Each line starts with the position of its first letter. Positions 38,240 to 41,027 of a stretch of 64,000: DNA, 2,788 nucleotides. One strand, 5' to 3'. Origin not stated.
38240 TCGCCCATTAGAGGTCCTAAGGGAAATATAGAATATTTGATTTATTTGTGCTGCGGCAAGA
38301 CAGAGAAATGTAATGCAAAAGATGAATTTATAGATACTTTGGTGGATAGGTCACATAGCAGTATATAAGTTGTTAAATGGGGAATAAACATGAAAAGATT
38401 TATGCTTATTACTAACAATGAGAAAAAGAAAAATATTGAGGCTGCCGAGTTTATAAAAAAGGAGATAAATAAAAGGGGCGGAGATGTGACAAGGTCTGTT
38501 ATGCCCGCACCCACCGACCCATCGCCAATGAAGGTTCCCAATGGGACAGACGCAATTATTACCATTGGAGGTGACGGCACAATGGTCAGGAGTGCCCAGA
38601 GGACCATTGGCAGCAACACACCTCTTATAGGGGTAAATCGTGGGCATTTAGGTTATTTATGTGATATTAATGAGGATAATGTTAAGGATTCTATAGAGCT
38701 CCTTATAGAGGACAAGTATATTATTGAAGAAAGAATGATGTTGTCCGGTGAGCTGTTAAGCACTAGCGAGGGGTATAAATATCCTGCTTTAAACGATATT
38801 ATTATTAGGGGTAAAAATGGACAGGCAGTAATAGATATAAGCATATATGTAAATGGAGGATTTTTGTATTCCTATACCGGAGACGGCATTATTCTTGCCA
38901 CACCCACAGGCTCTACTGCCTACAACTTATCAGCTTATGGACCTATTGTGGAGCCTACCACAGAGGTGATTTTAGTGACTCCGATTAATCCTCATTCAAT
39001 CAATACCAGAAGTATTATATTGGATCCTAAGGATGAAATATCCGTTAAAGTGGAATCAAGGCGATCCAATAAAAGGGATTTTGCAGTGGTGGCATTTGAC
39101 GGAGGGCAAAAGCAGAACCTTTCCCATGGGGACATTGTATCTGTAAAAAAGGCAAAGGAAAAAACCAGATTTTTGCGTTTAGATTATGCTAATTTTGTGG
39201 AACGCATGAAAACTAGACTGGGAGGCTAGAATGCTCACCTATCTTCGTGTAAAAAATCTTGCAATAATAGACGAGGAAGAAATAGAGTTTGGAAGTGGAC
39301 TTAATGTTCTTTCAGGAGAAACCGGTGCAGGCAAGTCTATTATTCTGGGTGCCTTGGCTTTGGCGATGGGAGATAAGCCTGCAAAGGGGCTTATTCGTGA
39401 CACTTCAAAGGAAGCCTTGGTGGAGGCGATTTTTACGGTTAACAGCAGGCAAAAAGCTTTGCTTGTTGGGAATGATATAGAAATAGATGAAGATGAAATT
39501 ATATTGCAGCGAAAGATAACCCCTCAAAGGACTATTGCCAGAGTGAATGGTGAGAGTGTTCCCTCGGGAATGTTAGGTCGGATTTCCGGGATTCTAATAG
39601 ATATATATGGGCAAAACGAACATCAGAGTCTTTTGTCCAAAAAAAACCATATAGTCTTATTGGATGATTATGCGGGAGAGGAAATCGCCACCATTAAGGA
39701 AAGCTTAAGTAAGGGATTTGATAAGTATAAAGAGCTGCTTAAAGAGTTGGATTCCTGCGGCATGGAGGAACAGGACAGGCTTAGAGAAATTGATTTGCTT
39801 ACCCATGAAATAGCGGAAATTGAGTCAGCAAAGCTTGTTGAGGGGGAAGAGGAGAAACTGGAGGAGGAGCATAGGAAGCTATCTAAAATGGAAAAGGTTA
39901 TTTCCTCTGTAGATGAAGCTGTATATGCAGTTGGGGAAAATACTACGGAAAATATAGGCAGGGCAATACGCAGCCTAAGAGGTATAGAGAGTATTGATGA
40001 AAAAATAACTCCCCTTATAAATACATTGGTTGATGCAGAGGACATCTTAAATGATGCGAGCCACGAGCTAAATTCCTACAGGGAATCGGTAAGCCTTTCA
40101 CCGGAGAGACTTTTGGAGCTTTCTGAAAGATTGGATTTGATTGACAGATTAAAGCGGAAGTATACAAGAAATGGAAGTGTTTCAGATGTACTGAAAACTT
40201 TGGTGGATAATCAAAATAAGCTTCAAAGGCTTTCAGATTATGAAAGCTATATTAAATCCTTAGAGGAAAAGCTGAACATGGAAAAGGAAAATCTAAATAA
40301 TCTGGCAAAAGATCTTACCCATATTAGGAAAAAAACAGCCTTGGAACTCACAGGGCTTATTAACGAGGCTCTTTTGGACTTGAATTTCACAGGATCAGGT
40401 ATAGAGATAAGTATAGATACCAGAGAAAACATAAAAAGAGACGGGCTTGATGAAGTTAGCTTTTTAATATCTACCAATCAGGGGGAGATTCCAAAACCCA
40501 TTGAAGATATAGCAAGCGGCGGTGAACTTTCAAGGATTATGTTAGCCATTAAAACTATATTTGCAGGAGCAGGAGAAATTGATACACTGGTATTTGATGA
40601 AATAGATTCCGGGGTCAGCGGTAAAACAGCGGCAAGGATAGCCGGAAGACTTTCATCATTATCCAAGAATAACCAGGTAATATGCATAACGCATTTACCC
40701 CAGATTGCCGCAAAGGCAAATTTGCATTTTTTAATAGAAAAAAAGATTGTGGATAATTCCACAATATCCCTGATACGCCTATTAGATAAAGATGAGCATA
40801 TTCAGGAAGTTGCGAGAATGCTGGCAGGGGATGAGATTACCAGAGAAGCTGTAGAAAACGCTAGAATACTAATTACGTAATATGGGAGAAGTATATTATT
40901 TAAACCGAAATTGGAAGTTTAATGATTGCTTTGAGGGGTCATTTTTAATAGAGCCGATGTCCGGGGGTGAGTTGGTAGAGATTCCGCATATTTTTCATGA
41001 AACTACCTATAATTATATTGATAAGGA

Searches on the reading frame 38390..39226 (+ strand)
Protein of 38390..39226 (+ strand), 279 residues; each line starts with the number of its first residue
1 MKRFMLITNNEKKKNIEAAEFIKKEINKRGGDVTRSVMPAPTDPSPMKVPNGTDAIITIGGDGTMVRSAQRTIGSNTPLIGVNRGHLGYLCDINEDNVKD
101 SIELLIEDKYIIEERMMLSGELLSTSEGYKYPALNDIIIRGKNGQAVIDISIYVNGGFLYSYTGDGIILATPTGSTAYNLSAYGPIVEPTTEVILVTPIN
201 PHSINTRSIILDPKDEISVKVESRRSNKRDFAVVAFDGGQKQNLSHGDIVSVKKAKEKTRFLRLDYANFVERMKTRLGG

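Call 84: search_protein_families(library=pfam, proteins=[window:38390-39226:+], max_evalue=0.001)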
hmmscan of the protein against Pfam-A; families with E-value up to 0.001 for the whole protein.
window:38390-39226:+ (279 aa): 2 families
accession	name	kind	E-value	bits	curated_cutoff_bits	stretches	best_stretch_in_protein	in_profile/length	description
PF20143.4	NAD_kinase_C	-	4.2e-29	101.3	23.7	1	134-263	1-125/126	ATP-NAD kinase C-terminal domain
PF01513.26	NAD_kinase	-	8.5e-14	52.4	25.5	1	47-110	67-130/130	ATP-NAD kinase N-terminal domain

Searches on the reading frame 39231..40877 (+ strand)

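Call 84: search_protein_families(library=pfam, proteins=[window:39231-40877:+], max_evalue=0.001)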
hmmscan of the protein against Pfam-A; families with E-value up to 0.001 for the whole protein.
window:39231-40877:+ (549 aa): 5 families
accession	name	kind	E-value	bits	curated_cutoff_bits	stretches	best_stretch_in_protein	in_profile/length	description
PF13476.12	AAA_23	-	6.6e-14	53.4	27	1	5-224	2-193/201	AAA domain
PF02463.25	SMC_N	-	2.7e-13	50.3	40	1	5-499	5-208/220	RecF/RecN/SMC N terminal domain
PF13304.12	AAA_21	-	7.7e-08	33.2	27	1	325-492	137-302/304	AAA domain, putative AbiEii toxin, Type IV TA system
PF13175.12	AAA_15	-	5.3e-05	23.4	32.1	1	1-493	1-374/374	AAA ATPase domain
PF25199.1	nSTAND_NTPase5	-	0.00082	19.7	34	0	25-86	44-108/145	Novel STAND NTPase 5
